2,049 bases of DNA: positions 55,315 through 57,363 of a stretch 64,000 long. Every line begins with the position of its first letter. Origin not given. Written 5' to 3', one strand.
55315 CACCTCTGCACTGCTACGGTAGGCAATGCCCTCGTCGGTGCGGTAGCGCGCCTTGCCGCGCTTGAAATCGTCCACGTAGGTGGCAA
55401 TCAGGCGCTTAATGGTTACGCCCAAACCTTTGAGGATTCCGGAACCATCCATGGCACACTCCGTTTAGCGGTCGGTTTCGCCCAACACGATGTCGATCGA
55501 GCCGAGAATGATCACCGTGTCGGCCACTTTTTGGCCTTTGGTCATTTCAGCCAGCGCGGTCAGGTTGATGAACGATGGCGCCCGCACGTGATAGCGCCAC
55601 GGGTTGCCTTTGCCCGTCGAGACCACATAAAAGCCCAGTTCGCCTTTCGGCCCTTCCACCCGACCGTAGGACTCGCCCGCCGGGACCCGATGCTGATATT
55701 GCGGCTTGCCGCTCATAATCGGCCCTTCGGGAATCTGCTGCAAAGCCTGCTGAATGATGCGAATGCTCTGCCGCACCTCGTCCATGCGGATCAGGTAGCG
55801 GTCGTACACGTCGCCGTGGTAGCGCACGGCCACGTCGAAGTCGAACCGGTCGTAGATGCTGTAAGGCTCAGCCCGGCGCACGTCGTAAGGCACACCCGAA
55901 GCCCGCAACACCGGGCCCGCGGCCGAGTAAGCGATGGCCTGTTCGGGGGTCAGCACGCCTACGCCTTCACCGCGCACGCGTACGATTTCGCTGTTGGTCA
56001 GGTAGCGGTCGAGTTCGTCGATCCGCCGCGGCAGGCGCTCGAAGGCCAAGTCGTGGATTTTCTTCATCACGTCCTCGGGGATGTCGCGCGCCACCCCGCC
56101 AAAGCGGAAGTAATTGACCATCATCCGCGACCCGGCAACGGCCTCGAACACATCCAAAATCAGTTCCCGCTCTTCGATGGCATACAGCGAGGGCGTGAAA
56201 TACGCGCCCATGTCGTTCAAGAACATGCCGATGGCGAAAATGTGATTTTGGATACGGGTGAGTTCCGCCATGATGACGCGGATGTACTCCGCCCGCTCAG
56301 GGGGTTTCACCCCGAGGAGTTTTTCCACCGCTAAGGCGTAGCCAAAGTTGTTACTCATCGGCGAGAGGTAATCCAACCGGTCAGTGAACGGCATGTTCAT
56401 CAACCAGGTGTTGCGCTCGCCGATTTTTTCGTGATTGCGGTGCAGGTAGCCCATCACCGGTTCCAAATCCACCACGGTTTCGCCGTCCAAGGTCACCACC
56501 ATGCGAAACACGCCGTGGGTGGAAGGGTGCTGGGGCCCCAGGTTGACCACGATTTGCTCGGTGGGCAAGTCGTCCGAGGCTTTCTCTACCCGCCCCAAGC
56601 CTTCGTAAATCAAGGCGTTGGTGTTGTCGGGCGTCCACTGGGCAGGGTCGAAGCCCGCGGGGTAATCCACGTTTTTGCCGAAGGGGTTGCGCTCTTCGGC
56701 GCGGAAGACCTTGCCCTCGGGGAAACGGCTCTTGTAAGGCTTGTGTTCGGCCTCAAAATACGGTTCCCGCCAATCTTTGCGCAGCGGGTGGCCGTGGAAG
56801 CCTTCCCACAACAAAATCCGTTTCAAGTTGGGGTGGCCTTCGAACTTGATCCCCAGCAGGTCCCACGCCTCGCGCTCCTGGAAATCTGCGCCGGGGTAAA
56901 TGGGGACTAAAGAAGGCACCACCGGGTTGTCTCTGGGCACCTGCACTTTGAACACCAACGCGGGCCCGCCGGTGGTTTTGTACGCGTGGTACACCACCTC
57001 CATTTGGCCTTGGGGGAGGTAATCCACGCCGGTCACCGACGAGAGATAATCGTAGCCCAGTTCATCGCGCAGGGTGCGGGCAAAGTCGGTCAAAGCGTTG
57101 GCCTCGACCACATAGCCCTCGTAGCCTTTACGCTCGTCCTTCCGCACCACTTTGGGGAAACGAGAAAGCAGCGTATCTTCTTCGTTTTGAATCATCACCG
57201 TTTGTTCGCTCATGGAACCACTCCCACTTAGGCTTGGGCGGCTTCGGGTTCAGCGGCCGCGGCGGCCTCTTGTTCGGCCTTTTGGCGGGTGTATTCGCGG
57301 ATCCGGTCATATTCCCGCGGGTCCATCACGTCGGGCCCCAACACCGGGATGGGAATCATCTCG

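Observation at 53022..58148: Isolated Q-module cluster iscX-nuoB-nuoCD-nuoI flanked by Fe-S biogenesis factors, without nuoA/H/J-N or nuoE-G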

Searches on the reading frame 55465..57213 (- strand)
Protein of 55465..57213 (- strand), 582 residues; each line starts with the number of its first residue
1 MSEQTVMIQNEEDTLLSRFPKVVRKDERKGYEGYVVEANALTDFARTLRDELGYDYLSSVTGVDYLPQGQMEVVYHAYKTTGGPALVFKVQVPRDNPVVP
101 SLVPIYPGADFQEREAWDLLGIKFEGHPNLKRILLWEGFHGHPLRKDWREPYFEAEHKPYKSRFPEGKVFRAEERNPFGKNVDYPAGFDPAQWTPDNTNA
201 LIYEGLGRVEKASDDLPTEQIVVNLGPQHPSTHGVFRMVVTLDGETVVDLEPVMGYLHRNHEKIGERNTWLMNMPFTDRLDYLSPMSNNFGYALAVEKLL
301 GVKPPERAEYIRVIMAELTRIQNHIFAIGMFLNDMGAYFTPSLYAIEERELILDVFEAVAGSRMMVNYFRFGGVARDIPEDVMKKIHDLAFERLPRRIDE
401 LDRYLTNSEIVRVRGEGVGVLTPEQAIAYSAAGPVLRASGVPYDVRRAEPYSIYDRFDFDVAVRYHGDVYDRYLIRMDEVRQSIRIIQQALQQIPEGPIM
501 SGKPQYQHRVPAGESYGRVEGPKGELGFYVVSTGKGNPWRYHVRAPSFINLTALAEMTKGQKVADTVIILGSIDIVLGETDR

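Call 3: search_protein_families(library=pfam, proteins=[window:55465-57213:-], max_evalue=0.01)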
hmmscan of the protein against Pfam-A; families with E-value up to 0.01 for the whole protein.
window:55465-57213:- (582 aa): 2 families
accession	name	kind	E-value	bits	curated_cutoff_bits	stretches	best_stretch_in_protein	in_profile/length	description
PF00346.24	Complex1_49kDa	-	7.8e-94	314.2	24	2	334-506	1-171/271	Respiratory-chain NADH dehydrogenase, 49 Kd subunit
PF00329.25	Complex1_30kDa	-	2.7e-39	135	22.5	1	35-149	2-119/124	Respiratory-chain NADH dehydrogenase, 30 Kd subunit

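Call 4: search_protein_families(library=ncbifam, proteins=[window:55465-57213:-], max_evalue=0.01)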
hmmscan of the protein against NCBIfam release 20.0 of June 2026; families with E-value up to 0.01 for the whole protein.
window:55465-57213:- (582 aa): 22 families
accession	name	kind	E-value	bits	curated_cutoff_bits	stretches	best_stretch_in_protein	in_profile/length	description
NF008974.0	PRK12322.1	equivalog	4.3e-141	470.1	522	1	216-581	2-365/366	NADH-quinone oxidoreductase subunit D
TIGR01962.1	NuoD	equivalog_domain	4.7e-139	463.5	459.35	2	219-506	1-286/386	NADH dehydrogenase (quinone) subunit D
NF009808.0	PRK13292.1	equivalog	9.3e-139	463.6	1156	3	213-506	400-691/791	NADH-quinone oxidoreductase subunit B/C/D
NF004739.1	PRK06075.1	equivalog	1.1e-138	462.2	360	2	222-506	2-284/384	NADH-quinone oxidoreductase subunit D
NF008728.0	PRK11742.1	equivalog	4e-131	438.3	840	3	218-503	212-495/598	NADH-quinone oxidoreductase subunit C/D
NF005649.0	PRK07415.1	equivalog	1.8e-120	402.6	583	2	218-499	8-288/394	NAD(P)H-quinone oxidoreductase subunit H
NF040602.1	F420_dehyd_FpoD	exception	2.3e-108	362.5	600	1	219-582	6-372/372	F420H2 dehydrogenase subunit FpoD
TIGR01961.1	NuoC_fam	subfamily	1.7e-34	119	122.45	1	37-148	6-118/122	NADH (or F420H2) dehydrogenase, subunit C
NF005832.0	PRK07735.1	equivalog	1.6e-32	113.3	431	1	35-152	310-426/430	NADH-quinone oxidoreductase subunit C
NF004737.0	PRK06074.2-4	equivalog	1.9e-30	105.8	144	1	25-148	7-124/150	NADH-quinone oxidoreductase subunit C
NF009141.0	PRK12494.1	equivalog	2.9e-29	102.2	175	1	20-153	32-168/175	NAD(P)H-quinone oxidoreductase subunit J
NF005856.0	PRK07785.1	equivalog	5e-29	101.9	224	1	33-148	103-222/246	NADH-quinone oxidoreductase subunit C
NF040611.1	F420_dehyd_FpoC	exception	2.8e-25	89.1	220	1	35-149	32-147/158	F420H2 dehydrogenase subunit FpoC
NF004735.0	PRK06074.2-2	equivalog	3.3e-25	88.8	176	1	35-149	32-147/158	NADH-quinone oxidoreductase subunit C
NF004733.0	PRK06074.1-5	equivalog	9.8e-24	84.1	225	1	35-149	34-150/203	NADH-quinone oxidoreductase subunit C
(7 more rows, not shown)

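Call 5: find_encoding_contigs(protein=window:55465-57213:-, flank=10000, max_places=6)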
Protein window:55465-57213:- (582 aa): no gene with exactly this product is on record in the collection.

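Call 8: find_related_loci(query=window:55465-57213:-, collection=genome_contigs, flank=10000)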
Query window:55465-57213:- (582 aa) in genome_contigs; peptide patterns used: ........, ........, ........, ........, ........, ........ (x = any residue, [..] = any of these).
600 stretches matched a pattern (row limit reached: there are more); 591 encode a relative of the query (tblastn E <= 1e-3); the best 80 are kept; 80 distinct loci.
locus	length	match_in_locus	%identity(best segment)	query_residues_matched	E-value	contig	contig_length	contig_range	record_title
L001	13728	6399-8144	94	1-582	0e+0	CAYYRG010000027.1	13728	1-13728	MAG TPA_asm: uncultured Anaerolineaceae bacterium isolate SRP163575_co1_363 genome assembly, contig: NODE_9732_length_13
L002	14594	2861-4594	78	1-582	0e+0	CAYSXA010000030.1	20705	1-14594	MAG TPA_asm: uncultured Anaerolineaceae bacterium isolate binchicken_co64_138 genome assembly, contig: NODE_1760_length_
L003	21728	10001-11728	78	1-580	0e+0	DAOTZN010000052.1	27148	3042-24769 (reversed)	MAG TPA_asm: Anaerolineales bacterium isolate H54_522 k91_2287337, whole genome shotgun sequence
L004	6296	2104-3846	76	1-582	0e+0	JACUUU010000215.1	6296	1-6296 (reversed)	MAG: Anaerolineales bacterium isolate Kmv39 NODE_5808_length_6296_cov_6.195161, whole genome shotgun sequence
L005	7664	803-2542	76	1-582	0e+0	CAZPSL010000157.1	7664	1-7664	MAG TPA_asm: uncultured Anaerolineales bacterium isolate binchicken_co219_421 genome assembly, contig: k141_982838, whol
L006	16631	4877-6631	75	1-582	0e+0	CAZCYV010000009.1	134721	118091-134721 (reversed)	MAG TPA_asm: uncultured Anaerolinea sp. isolate binchicken_co274_310 genome assembly, contig: NODE_249_length_134721_cov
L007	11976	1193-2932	74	1-582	0e+0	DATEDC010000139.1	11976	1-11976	MAG TPA_asm: Anaerolineales bacterium isolate SMAG_U8288 k141_1781989, whole genome shotgun sequence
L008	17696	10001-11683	78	23-582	0e+0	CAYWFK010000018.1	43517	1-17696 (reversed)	MAG TPA_asm: uncultured Anaerolineales bacterium isolate binchicken_co67_197 genome assembly, contig: NODE_747_length_43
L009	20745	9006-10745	74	1-582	0e+0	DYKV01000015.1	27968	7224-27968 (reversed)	MAG TPA_asm: Anaerolinea sp. isolate SulCav_AS07-7_45_67 SulCav_AS07_7_1588_length_27968_cov_35_548741, whole genome sho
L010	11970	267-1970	76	15-582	0e+0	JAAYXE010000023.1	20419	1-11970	MAG: Chloroflexota bacterium isolate AS02xzSISU_56 5395_AS02, whole genome shotgun sequence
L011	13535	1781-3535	73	1-582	0e+0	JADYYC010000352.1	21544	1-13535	MAG: Anaerolineales bacterium isolate SJ511 c_000000939510, whole genome shotgun sequence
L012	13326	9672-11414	74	3-582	0e+0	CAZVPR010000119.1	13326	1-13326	MAG TPA_asm: uncultured Anaerolineales bacterium isolate SRP077602_co5_498 genome assembly, contig: NODE_20998_length_13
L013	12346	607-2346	73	3-582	0e+0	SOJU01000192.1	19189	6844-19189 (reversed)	MAG: Anaerolineales bacterium isolate E44_bin32 NODE_922_length_19189_cov_12.850005, whole genome shotgun sequence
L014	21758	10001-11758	73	1-582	0e+0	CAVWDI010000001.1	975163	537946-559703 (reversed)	MAG: uncultured Chloroflexia bacterium isolate MFD03804.bin.2.42 genome assembly, contig: contig_11616, whole genome sho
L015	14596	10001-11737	73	1-582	0e+0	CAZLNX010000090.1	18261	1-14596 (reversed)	MAG TPA_asm: uncultured Anaerolineales bacterium isolate SRP077602_co5_33 genome assembly, contig: NODE_14609_length_182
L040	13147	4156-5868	72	12-582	0e+0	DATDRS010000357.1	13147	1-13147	MAG TPA_asm: Anaerolineales bacterium isolate SMAG_U7983 k141_3474064, whole genome shotgun sequence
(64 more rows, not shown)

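Call 25: find_related_loci(query=L002:11857-13065:+, collection=metagenome_contigs, flank=10000)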
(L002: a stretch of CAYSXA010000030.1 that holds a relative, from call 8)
Query L002:11857-13065:+ (402 aa) in metagenome_contigs; peptide patterns used: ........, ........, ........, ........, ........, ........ (x = any residue, [..] = any of these).
600 stretches matched a pattern (row limit reached: there are more); 598 encode a relative of the query (tblastn E <= 1e-3); the best 80 are kept; 80 distinct loci.
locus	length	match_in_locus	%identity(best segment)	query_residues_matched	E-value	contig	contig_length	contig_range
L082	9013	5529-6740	61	1-398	3e-164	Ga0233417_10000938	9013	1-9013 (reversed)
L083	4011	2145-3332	64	1-395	4e-167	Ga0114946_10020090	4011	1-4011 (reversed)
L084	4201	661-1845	63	5-398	2e-163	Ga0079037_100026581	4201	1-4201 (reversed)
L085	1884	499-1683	62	1-393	3e-171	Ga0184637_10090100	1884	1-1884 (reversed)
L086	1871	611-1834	60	1-395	2e-164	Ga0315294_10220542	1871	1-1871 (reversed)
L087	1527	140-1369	60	1-399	4e-166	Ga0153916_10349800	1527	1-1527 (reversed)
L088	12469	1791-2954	62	5-391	4e-152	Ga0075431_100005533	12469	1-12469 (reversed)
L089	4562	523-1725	58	1-396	4e-153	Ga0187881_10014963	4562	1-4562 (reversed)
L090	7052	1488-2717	63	1-399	5e-150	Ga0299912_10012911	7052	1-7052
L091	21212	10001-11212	58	1-399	2e-149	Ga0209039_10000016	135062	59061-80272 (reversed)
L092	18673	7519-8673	59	1-383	4e-143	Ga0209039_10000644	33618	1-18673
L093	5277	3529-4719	56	1-400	3e-143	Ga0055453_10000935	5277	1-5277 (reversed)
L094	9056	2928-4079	55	1-383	2e-140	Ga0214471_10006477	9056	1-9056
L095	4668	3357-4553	53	1-389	1e-137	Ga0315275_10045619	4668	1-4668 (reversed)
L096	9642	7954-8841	68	50-345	1e-135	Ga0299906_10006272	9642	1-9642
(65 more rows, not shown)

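Call 53: search_protein_families(library=pfam, proteins=[L040:2409-2894:+, L040:1052-1714:+, L040:715-1065:+, L040:15-344:+, L002:7674-8546:+, L002:8662-9699:-, L002:10269-11234:+, L002:11377-11733:+, L002:11857-13065:+, L002:13081-13590:+], max_evalue=0.001)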
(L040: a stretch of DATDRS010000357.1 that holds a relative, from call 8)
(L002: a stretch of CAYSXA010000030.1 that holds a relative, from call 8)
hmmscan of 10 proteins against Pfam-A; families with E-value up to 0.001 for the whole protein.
L040:2409-2894:+ (161 aa): 1 family
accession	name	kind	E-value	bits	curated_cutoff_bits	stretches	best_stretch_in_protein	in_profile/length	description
PF01058.29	Oxidored_q6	-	3.2e-30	104.9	27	1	38-147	1-127/128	NADH ubiquinone oxidoreductase, 20 Kd subunit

L040:1052-1714:+ (220 aa): 1 family
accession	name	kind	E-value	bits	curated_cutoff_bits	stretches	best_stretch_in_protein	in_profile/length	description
PF03781.23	FGE-sulfatase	-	5.3e-49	167.6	23.3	1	18-213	5-254/255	Sulfatase-modifying factor enzyme 1-like domain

L040:715-1065:+ (116 aa): 1 family
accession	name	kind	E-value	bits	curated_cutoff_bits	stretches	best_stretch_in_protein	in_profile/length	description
PF01329.24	Pterin_4a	-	5.1e-31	107.1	26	1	18-108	2-89/91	Pterin 4 alpha carbinolamine dehydratase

L040:15-344:+ (109 aa): 1 family
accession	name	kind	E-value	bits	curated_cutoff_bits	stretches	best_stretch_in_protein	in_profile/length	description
PF00258.30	Flavodoxin_1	-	8.5e-08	32.9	25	1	3-94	69-139/143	Flavodoxin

L002:7674-8546:+ (290 aa): 0 families

L002:8662-9699:- (345 aa): 2 families
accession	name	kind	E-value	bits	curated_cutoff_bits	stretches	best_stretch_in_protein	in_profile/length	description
PF00551.24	Formyl_trans_N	-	2.2e-47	161.6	26.1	1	46-218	9-181/181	Formyl transferase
PF02911.23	Formyl_trans_C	-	1.6e-22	80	21.1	1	242-336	2-99/100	Formyl transferase, C-terminal domain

L002:10269-11234:+ (321 aa): 0 families

L002:11377-11733:+ (118 aa): 1 family
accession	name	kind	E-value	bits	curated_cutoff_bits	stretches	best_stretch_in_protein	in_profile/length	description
PF00507.24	Oxidored_q4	-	7.2e-36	122.8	23.3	1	23-117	5-99/99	NADH-ubiquinone/plastoquinone oxidoreductase, chain 3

L002:11857-13065:+ (402 aa): 1 family
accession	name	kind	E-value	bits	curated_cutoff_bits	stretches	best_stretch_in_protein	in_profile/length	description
PF00146.26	NADHdh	-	1.6e-116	389.3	27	1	38-341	3-298/298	NADH dehydrogenase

L002:13081-13590:+ (169 aa): 1 family
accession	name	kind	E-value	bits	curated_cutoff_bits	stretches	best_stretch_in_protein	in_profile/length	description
PF00499.25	Oxidored_q3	-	1.9e-37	128.7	33.2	1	19-163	2-145/146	NADH-ubiquinone/plastoquinone oxidoreductase chain 6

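Call 81: find_homologous_proteins(query=L002:11857-13065:+, max_evalue=1e-50)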
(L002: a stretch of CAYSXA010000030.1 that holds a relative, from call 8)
Query L002:11857-13065:+ (402 aa): 7998 proteins with E <= 1e-50 among 8000 candidates; the best 120 are listed.
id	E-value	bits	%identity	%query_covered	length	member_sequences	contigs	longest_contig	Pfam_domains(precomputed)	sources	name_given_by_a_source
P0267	7.4e-254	860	100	100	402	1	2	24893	PF00146.27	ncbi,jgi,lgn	-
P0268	3.4e-237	805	93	100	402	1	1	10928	PF00146.27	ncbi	-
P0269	2.1e-171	589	68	96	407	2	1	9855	PF00146.27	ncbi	-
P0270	1.8e-169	582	70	92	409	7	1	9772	PF00146.27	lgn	-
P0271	3.1e-169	581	67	98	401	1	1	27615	PF00146.27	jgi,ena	jgi:NADH-quinone oxidoreductase subunit H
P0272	1.0e-168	580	68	98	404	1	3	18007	PF00146.27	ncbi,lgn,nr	ncbi:MAG: NADH-quinone oxidoreductase subunit NuoH [Anaerolineae bacterium]|nr:MAG: NADH-quinone oxi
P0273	1.5e-168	579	68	98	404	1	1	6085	PF00146.27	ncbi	-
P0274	1.9e-168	579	69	97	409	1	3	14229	PF00146.27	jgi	jgi:NADH-quinone oxidoreductase subunit H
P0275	2.6e-168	578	68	98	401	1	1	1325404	PF00146.27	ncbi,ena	-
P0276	2.6e-168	578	69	97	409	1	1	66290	PF00146.27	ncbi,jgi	ncbi:MAG: NADH-quinone oxidoreductase subunit NuoH [Anaerolineales bacterium]|jgi:NADH-quinone oxido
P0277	2.7e-168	578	65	97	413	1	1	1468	PF00146.27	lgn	-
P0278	2.8e-168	578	66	99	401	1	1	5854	PF00146.27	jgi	jgi:NADH-quinone oxidoreductase subunit H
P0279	3.2e-168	578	66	99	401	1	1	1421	PF00146.27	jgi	jgi:NADH-quinone oxidoreductase subunit H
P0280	5.9e-168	577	66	99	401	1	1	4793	PF00146.27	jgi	jgi:NADH-quinone oxidoreductase subunit H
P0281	7.2e-168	577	63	100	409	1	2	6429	PF00146.27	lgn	-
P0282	3.5e-167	575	72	92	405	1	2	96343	PF00146.27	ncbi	-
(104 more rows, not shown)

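Call 82: find_encoding_contigs(protein=P0267, flank=10000, max_places=2)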
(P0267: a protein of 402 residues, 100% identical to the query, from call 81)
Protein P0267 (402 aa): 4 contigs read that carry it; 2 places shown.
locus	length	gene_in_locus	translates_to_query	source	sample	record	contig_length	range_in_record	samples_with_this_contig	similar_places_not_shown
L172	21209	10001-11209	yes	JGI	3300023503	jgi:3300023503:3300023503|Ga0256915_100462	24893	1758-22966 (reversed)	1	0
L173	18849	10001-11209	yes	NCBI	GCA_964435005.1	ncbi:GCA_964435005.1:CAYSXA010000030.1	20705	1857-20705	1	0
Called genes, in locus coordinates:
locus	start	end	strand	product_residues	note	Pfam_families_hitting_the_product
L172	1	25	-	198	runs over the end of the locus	PF01022:HTH_5 (weak), PF01978:TrmB (faint), PF12802:MarR_2, PF12840:HTH_20, PF13412:HTH_24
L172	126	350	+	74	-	PF04384:Fe-S_assembly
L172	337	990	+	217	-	PF01058:Oxidored_q6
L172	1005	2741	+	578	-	PF00329:Complex1_30kDa, PF00346:Complex1_49kDa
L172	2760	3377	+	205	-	PF13187:Fer4_9 (faint), PF12797:Fer4_2 (faint), PF13237:Fer4_10 (faint), PF13484:Fer4_16 (faint), PF14697:Fer4_21 (faint), PF12837:Fer4_6 (faint), PF12838:Fer4_7, PF00037:Fer4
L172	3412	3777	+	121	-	-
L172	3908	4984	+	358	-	PF01883:FeS_assembly_P, PF00142:Fer4_NifH (faint), PF01656:CbiA, PF02374:ArsA_ATPase (faint), PF09140:MipZ, PF10609:ParA, PF13614:AAA_31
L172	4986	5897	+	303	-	PF04468:PSP1, PF28472:PSP1_3rd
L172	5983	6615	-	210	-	PF00230:MIP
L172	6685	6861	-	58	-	PF02517:Rce1-like (weak)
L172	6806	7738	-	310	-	PF00551:Formyl_trans_N, PF02911:Formyl_trans_C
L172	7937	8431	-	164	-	PF04073:tRNA_edit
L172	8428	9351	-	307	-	PF01676:Metalloenzyme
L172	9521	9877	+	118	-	PF00507:Oxidored_q4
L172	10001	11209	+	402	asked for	PF00146:NADHdh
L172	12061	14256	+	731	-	PF00662:Proton_antipo_N, PF00361:Proton_antipo_M, PF06455:NADH5_C (faint)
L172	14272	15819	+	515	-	PF00361:Proton_antipo_M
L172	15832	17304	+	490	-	PF00361:Proton_antipo_M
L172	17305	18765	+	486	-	PF00361:Proton_antipo_M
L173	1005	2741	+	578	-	PF00329:Complex1_30kDa, PF00346:Complex1_49kDa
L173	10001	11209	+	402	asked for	PF00146:NADHdh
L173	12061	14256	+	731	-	PF00662:Proton_antipo_N, PF00361:Proton_antipo_M, PF06455:NADH5_C (faint)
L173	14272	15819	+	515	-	PF00361:Proton_antipo_M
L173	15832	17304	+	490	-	PF00361:Proton_antipo_M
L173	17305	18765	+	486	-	PF00361:Proton_antipo_M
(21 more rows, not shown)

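Call 83: find_encoding_contigs(protein=P0282, flank=10000, max_places=2)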
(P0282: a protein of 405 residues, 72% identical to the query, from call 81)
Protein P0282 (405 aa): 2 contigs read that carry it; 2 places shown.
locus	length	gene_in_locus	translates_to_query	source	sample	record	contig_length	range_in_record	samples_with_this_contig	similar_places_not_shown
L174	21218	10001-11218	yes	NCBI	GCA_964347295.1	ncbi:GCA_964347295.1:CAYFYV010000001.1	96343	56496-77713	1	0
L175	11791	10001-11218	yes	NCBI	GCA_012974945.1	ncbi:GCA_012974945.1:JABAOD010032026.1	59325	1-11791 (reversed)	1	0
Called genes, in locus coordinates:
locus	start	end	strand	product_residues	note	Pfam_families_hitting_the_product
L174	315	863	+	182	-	PF08241:Methyltransf_11 (weak)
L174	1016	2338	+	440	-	-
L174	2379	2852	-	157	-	PF01197:Ribosomal_L31, PF03118:RNA_pol_A_CTD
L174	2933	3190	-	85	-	PF01016:Ribosomal_L27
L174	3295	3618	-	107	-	PF00829:Ribosomal_L21p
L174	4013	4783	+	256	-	PF04250:DUF429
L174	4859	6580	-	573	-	PF01590:GAF, PF13185:GAF_2, PF13492:GAF_3, PF00989:PAS, PF08448:PAS_4, PF13188:PAS_8 (faint), PF13426:PAS_9 (weak), PF00211:Guanylate_cyc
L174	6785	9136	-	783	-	PF01841:Transglut_core, PF13559:DUF4129 (weak)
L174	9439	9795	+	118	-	PF00507:Oxidored_q4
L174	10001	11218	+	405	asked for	PF00146:NADHdh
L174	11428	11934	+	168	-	PF00499:Oxidored_q3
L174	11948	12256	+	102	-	PF00420:Oxidored_q2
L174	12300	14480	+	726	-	PF00662:Proton_antipo_N (faint), PF00361:Proton_antipo_M, PF06455:NADH5_C (faint), PF01010:Proton_antipo_C (faint)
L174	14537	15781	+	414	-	-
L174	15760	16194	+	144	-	PF00361:Proton_antipo_M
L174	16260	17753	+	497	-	PF00361:Proton_antipo_M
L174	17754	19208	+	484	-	PF00361:Proton_antipo_M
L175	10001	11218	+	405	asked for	PF00146:NADHdh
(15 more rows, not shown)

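Call 84: find_encoding_contigs(protein=P0269, flank=10000, max_places=2)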
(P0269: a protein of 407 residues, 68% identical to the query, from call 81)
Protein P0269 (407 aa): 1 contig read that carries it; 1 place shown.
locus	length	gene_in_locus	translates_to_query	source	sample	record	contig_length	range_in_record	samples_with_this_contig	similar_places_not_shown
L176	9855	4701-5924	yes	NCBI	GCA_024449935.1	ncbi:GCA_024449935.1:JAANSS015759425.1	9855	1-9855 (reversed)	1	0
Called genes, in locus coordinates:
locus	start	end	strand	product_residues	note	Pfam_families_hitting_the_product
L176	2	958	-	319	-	?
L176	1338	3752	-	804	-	PF01841:Transglut_core, PF13559:DUF4129 (weak)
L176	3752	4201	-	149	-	-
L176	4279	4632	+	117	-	PF00507:Oxidored_q4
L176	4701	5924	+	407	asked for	PF00146:NADHdh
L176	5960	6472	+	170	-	PF00499:Oxidored_q3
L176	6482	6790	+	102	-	PF00420:Oxidored_q2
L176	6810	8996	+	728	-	PF00361:Proton_antipo_M, PF06455:NADH5_C (weak)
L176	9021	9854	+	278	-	?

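Call 85: find_encoding_contigs(protein=P0273, flank=10000, max_places=2)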
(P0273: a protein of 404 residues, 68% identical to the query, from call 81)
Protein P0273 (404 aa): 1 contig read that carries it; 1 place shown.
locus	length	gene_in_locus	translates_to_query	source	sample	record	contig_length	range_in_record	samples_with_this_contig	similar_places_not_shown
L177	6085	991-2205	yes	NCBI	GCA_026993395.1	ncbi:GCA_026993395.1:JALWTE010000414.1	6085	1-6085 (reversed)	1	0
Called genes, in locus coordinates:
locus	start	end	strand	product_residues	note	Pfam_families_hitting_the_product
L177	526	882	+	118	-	PF00507:Oxidored_q4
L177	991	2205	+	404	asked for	PF00146:NADHdh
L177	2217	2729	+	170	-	PF00499:Oxidored_q3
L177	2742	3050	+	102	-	PF00420:Oxidored_q2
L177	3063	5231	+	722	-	PF00662:Proton_antipo_N (weak), PF00361:Proton_antipo_M, PF06455:NADH5_C (faint)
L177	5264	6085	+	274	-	?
